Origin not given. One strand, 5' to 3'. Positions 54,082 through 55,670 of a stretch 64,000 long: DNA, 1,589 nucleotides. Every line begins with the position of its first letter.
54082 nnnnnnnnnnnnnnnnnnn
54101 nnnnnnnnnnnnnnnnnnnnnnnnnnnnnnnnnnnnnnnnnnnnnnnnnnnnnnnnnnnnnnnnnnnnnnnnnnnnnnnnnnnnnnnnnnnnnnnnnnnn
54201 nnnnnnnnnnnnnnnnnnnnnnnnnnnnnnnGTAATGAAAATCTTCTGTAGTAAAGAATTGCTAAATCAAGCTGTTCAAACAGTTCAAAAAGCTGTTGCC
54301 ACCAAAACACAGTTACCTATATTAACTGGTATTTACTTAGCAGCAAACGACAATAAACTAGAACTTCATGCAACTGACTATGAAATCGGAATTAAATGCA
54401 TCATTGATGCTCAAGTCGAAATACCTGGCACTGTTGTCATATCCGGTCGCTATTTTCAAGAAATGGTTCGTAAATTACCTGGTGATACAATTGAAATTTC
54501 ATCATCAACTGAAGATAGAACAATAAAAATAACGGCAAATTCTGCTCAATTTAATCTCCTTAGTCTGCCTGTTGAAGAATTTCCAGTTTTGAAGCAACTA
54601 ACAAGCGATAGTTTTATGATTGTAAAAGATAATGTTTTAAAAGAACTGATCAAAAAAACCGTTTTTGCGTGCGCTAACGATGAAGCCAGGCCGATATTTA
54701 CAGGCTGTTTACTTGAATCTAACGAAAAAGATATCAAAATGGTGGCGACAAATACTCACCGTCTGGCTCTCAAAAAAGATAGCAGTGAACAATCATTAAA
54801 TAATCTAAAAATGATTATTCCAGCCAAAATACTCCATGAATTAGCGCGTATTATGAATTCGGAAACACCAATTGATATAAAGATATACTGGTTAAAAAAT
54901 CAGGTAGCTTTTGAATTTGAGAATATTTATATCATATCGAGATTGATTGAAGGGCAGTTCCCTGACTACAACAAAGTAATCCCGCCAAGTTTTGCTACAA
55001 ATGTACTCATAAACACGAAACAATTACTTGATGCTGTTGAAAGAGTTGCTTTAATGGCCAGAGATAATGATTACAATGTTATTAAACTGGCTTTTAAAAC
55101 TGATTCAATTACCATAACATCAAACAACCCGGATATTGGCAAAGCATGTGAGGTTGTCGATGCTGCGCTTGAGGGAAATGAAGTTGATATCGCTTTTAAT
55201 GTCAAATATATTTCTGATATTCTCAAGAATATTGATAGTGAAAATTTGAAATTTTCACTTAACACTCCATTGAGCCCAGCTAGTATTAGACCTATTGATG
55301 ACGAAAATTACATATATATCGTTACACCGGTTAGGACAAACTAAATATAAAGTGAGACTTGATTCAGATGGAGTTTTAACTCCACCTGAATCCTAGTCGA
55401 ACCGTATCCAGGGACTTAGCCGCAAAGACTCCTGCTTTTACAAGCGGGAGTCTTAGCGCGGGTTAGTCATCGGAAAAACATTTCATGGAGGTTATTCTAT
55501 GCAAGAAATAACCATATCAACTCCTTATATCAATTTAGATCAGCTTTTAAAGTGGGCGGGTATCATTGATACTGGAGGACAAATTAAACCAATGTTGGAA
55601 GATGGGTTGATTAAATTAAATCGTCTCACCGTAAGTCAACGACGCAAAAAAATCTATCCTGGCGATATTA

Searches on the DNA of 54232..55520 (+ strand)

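Call 17: search_rna_families(source=window, start=55300, end=55520, threshold=evalue, max_evalue=10, show_alignments=2)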
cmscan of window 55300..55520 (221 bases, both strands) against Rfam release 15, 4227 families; matches with E-value up to 10: 14.
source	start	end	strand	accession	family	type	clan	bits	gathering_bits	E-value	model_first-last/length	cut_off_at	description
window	55348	55400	+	RF00804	mir-240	Gene; miRNA;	-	19.8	67.5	0.2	1-99/99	no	mir-240 microRNA precursor family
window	55359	55394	-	RF03714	MIR774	Gene; miRNA;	-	16.1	80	1.6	1-98/98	no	MIR774 microRNA precursor family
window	55359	55394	+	RF03189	mir-1175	Gene; miRNA;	-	15.3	51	0.7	1-72/72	no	mir-1175 microRNA precursor family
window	55354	55393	+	RF04224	mir-9229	Gene; miRNA;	-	14.4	71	3.5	19-57/76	no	mir-9229 microRNA precursor family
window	55350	55404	-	RF01018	mir-569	Gene; miRNA;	-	14.4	110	5.4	1-95/95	no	mir-569 microRNA precursor family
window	55369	55460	+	RF02547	mtPerm-5S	Gene; rRNA;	CL00113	13.7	39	5.1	1-106/106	no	Permuted mitochondrial genome encoded 5S rRNA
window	55414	55468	-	RF00873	mir-550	Gene; miRNA;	-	13.3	81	5.8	1-85/85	no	mir-550 microRNA precursor family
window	55360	55393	-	RF04059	MIR5020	Gene; miRNA;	-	13.1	73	8.2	1-109/109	no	MIR5020 microRNA precursor family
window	55405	55509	-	RF02908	rli30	Gene; antisense;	-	13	41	5.4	1-116/116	no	Listeria sRNA rli30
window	55360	55393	-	RF03694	mir-266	Gene; miRNA;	-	12.8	80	10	1-83/83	no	mir-266 microRNA precursor family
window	55362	55390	-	RF00248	mir-148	Gene; miRNA;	-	12.5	53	6.7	1-74/74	no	mir-148/mir-152 microRNA precursor family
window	55361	55390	-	RF04118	MIR9481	Gene; miRNA;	-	12.3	130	8.2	1-135/135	no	MIR9481 microRNA precursor family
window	55419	55463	+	RF04252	mir-8186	Gene; miRNA;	-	12.3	80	8.7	1-61/61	no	mir-8186 microRNA precursor family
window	55500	55520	+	RF00382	DnaX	Cis-reg; frameshift_element;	-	10.5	35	5.9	1-21/65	3'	DnaX ribosomal frameshifting element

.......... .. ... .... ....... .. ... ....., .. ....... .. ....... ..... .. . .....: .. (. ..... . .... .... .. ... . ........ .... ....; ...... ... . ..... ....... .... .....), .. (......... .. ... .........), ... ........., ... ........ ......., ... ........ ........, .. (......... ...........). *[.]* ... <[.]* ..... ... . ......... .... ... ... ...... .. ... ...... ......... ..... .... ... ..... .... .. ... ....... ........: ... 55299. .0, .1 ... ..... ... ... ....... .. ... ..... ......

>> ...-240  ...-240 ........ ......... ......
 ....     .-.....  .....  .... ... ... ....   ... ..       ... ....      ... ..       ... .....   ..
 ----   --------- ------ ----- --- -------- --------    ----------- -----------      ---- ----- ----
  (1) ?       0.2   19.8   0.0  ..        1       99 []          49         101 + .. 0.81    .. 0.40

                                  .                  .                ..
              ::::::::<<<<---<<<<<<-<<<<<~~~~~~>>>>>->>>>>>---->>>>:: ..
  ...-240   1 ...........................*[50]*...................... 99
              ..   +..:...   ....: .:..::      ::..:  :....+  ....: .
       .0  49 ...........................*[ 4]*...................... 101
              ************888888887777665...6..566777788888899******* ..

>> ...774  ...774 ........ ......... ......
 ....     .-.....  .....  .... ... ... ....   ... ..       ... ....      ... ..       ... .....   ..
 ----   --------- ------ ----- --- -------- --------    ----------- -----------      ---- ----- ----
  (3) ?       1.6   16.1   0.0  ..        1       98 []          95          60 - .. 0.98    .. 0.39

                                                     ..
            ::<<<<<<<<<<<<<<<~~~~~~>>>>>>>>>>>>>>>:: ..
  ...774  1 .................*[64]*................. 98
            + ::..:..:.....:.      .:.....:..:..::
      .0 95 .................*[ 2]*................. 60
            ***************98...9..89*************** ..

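Call 66: search_with_rna_model(model_id=R1, sources=[L001, L002, L004, L006, L007, L008, L009, L011, L012, L013, L014, L025, L026, L027, L028, L029], max_evalue=0.1)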
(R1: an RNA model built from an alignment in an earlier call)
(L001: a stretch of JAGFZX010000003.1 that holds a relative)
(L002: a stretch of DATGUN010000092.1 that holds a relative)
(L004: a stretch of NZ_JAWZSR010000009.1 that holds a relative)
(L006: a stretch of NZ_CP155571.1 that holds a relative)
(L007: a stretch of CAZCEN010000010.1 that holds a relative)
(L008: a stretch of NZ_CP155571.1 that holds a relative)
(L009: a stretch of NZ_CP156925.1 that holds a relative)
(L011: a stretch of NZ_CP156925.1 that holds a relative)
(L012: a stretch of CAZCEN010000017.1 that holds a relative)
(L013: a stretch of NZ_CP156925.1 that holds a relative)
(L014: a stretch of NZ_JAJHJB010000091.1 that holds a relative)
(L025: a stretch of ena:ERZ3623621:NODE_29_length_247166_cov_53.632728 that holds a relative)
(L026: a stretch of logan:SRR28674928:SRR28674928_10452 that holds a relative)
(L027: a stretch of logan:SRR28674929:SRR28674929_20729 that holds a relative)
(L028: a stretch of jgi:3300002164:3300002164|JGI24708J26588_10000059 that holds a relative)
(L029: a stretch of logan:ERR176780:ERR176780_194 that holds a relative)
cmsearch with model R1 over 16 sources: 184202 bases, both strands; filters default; matches with E-value up to 0.1: 11.
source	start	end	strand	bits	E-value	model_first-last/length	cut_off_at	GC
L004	5743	5896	-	129.9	1.4e-27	1-156/156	no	0.42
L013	3850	3984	-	86.6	1.6e-17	1-156/156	no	0.44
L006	4220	4352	+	85.6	2.7e-17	1-156/156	no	0.44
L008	4954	5086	-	80.6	3.8e-16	1-156/156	no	0.44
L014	4049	4176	+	70.6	7.8e-14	1-156/156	no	0.41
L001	3723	3791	-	50.2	4.3e-09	1-156/156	no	0.33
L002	2311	2373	-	39.1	1.6e-06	1-156/156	no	0.43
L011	3278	3338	+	32.7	4.9e-05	1-156/156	no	0.34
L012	3429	3489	+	31.1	0.00012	1-156/156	no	0.36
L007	2611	2735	-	22.5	0.012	1-156/156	no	0.41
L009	2636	2760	-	20.6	0.031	1-156/156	no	0.43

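Call 85: build_rna_model(alignment_id=A4)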
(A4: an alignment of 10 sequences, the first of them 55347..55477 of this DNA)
Model R2 built from alignment A4 (10 sequences, 139 columns); structure: RNAalifold consensus.
model positions 132; base pairs 40; branch points 1; effective number of sequences 1.17; information 0.589 bits per position. Calibrated on 0.2 Mb of random sequence (short: E-values are rough).
structure used (alignment columns):
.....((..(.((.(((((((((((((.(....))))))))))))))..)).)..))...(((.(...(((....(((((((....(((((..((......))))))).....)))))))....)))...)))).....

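Call 86: search_with_rna_model(model_id=R2, source=window, filters=off, max_evalue=1, show_alignments=0)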
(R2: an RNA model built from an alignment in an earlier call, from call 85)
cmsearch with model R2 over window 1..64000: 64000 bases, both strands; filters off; matches with E-value up to 1: 19.
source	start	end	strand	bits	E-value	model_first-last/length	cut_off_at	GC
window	55347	55478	+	126.8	1.5e-28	1-132/132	no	0.46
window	15521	15638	+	96.4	3.1e-21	1-132/132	no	0.43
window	39824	39936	+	82.5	7.2e-18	1-132/132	no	0.42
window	55311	55407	-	35.9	1.2e-06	1-132/132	no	0.37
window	17072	17177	-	30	3.4e-05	1-132/132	no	0.42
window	15535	15566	-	26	0.00032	15-46/132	no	0.38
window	17035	17134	+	25.6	0.00039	1-132/132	no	0.4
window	37066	37175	-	21.1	0.0047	1-132/132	no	0.36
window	5645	5731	+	20.5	0.0068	1-132/132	no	0.36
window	52607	52724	-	19.9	0.0092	1-132/132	no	0.33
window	39837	39869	-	17.6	0.033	15-47/132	no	0.39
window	4934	5008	-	15.3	0.12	1-132/132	no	0.43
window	62639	62723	+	15.3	0.12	1-132/132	no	0.27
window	55413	55468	-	15.1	0.13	66-122/132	no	0.54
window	35570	35691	+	14.3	0.21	1-132/132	no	0.38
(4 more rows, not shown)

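Call 100: search_with_rna_model(model_id=R2, sources=[L025, L028, L029, L185, L186, L187, L188, L189, L190, L191], max_evalue=0.1)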
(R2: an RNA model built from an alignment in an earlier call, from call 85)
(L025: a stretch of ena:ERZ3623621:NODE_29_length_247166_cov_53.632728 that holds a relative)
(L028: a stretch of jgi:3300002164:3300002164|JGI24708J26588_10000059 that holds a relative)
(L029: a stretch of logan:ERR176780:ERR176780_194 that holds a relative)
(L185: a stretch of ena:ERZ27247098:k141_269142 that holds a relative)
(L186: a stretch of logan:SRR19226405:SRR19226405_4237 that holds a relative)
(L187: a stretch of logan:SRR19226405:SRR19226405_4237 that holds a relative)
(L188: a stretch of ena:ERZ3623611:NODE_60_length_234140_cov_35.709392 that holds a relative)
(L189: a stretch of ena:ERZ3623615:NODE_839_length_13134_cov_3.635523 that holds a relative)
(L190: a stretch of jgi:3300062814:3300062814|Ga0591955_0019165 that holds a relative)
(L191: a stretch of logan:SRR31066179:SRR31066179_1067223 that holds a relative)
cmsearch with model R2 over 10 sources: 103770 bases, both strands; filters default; matches with E-value up to 0.1: 3.
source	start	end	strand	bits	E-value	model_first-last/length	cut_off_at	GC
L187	3904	4016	-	81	2.7e-17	1-132/132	no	0.43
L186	11299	11326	+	25.6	0.00062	1-28/132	3'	0.36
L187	3971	4003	+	16.9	0.08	15-47/132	no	0.42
